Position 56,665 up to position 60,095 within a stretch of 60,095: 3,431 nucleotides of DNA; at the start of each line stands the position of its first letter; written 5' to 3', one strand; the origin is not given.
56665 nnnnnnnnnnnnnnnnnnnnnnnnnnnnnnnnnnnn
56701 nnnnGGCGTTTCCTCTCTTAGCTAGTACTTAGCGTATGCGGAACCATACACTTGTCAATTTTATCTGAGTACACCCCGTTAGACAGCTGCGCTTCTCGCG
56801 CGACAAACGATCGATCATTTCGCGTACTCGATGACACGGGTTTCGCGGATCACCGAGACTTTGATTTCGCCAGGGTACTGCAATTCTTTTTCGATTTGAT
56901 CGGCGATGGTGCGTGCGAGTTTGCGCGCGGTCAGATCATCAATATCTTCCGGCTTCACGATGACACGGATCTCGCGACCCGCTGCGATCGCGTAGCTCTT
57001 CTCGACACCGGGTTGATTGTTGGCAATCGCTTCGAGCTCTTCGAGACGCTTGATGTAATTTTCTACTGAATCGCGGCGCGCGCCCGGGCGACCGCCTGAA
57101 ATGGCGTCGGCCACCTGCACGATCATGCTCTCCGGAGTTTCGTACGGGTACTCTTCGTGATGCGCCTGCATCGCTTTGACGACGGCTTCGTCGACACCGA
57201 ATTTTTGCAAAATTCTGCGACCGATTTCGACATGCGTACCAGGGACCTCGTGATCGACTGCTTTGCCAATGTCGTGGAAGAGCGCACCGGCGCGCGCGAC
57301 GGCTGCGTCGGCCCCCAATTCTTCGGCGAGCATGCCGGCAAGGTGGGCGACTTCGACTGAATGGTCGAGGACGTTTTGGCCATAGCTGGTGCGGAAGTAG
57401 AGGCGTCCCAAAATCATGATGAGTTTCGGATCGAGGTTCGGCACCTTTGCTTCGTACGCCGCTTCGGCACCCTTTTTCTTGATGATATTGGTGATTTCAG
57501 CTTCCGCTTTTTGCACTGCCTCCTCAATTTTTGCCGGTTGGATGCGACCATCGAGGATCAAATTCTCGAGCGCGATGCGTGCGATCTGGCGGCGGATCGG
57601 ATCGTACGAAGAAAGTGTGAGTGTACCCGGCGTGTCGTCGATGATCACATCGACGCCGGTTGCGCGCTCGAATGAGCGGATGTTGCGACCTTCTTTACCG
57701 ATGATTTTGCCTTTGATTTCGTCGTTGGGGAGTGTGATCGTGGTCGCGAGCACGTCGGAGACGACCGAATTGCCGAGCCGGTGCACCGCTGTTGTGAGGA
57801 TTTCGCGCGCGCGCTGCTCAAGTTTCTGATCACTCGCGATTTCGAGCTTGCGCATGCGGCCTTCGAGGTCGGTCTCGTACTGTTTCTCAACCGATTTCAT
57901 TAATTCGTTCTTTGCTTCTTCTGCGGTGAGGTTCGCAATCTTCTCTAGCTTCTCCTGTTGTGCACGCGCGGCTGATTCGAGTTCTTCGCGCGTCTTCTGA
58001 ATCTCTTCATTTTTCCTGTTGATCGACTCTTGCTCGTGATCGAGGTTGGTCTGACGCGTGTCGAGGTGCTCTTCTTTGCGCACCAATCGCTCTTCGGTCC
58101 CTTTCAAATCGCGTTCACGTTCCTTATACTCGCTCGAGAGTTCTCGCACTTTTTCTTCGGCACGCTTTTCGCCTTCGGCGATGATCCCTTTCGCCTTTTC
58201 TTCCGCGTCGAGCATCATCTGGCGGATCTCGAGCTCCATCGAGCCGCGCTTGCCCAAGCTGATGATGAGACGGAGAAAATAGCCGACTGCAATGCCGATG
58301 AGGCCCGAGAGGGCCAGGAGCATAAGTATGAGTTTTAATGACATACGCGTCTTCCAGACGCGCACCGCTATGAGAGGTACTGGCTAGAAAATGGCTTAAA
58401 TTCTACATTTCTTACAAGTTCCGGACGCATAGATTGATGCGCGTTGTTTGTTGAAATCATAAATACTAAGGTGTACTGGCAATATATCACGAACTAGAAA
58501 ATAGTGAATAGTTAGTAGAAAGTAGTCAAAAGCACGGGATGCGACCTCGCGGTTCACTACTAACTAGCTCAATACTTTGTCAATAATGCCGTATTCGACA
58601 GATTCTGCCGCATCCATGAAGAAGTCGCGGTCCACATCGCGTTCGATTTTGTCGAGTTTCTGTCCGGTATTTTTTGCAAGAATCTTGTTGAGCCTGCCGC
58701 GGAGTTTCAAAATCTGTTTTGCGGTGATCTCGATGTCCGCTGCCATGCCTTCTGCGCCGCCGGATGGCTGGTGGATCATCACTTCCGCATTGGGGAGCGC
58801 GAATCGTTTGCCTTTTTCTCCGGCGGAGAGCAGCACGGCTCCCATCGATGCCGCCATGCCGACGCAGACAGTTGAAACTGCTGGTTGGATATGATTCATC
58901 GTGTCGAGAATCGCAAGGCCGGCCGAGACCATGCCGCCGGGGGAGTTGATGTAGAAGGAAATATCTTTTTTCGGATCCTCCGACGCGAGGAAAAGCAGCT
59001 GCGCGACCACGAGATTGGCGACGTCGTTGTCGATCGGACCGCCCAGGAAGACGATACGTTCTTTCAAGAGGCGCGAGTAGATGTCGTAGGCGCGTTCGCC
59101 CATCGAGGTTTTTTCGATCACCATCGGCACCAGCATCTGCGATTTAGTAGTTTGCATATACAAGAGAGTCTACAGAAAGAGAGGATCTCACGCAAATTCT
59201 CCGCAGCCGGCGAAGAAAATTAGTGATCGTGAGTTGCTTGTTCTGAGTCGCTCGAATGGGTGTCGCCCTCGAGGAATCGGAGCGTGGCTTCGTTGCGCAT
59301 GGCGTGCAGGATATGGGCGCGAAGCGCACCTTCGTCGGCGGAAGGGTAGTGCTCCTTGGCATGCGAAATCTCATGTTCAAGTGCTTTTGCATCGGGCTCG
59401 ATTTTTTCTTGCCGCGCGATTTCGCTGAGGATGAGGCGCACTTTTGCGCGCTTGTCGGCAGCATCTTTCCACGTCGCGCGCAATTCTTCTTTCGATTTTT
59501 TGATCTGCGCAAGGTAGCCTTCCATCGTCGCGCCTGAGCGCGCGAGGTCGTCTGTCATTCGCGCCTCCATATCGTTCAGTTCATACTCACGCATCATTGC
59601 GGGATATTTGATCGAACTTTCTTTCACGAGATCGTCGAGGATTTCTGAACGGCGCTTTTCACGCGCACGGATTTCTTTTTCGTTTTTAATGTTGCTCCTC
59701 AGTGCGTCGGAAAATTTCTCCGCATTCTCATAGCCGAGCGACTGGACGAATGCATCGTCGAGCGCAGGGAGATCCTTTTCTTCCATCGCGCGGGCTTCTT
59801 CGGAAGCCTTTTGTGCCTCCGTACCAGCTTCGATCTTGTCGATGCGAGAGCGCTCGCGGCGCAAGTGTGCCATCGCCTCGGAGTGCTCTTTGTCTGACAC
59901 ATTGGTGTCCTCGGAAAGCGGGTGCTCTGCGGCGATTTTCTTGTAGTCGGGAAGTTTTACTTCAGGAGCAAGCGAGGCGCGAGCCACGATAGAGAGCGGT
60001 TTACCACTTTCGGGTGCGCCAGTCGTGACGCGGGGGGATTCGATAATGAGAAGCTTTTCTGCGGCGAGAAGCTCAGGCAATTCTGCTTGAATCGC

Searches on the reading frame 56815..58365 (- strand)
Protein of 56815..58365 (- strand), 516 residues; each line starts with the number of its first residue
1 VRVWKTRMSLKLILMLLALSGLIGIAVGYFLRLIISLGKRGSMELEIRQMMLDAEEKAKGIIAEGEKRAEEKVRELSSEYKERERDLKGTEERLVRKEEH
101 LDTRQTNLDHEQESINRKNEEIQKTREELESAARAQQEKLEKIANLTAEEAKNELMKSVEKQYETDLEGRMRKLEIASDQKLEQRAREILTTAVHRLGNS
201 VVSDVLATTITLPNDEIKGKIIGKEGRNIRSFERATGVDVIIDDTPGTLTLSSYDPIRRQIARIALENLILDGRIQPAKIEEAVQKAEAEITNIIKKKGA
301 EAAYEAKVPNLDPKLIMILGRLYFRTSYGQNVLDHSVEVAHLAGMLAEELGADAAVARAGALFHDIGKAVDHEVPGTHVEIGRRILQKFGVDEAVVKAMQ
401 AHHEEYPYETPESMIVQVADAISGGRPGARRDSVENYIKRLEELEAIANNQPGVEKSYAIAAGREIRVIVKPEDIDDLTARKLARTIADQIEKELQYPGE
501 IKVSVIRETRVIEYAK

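Call 35: search_protein_families(library=pfam, proteins=[window:56815-58365:-], max_evalue=0.01)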
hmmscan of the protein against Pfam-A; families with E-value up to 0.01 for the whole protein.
window:56815-58365:- (516 aa): 5 families
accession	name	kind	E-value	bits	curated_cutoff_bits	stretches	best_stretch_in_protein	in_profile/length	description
PF12072.13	RNase_Y_N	-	4.1e-26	92.1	32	1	14-197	3-197/201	RNase Y N-terminal region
PF01966.28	HD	-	1.5e-20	74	22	1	332-423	1-114/116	HD domain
PF00013.35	KH_1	-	5.7e-07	29.6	21.5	1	209-266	3-64/66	KH domain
PF08668.18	HDOD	-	5.7e-05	23.1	22.9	1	331-370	94-134/196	HDOD domain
PF21007.2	FBF1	-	0.0016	17.5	45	1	57-185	308-430/524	Fas-binding factor 1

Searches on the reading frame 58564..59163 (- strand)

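Call 34: search_protein_families(library=pfam, proteins=[window:58564-59163:-], max_evalue=0.01)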
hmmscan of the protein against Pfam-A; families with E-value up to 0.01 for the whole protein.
window:58564-59163:- (199 aa): 1 family
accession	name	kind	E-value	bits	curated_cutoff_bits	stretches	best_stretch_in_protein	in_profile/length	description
PF00574.28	CLP_protease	-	1.8e-82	276.1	20.2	1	21-198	2-179/182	Clp protease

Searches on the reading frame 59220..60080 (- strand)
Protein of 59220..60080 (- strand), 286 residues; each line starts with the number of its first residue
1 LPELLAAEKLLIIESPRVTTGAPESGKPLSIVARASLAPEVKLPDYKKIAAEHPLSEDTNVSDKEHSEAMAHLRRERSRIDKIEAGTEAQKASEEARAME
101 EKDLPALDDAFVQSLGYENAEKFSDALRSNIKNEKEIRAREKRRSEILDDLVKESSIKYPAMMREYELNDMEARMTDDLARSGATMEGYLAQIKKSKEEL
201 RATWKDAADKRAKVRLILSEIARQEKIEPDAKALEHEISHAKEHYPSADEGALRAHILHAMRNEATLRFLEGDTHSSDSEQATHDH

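Call 35: search_protein_families(library=pfam, proteins=[window:59220-60080:-], max_evalue=0.01)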
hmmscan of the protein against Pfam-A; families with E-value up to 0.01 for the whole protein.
window:59220-60080:- (286 aa): 2 families
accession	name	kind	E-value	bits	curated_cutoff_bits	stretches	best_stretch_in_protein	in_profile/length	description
PF05698.19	Trigger_C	-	5.4e-21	75.7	22.7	1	121-247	3-129/162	Bacterial trigger factor protein (TF) C-terminus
PF05697.18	Trigger_N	-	2.3e-05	25.1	22.2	1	3-70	77-141/144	Bacterial trigger factor protein (TF)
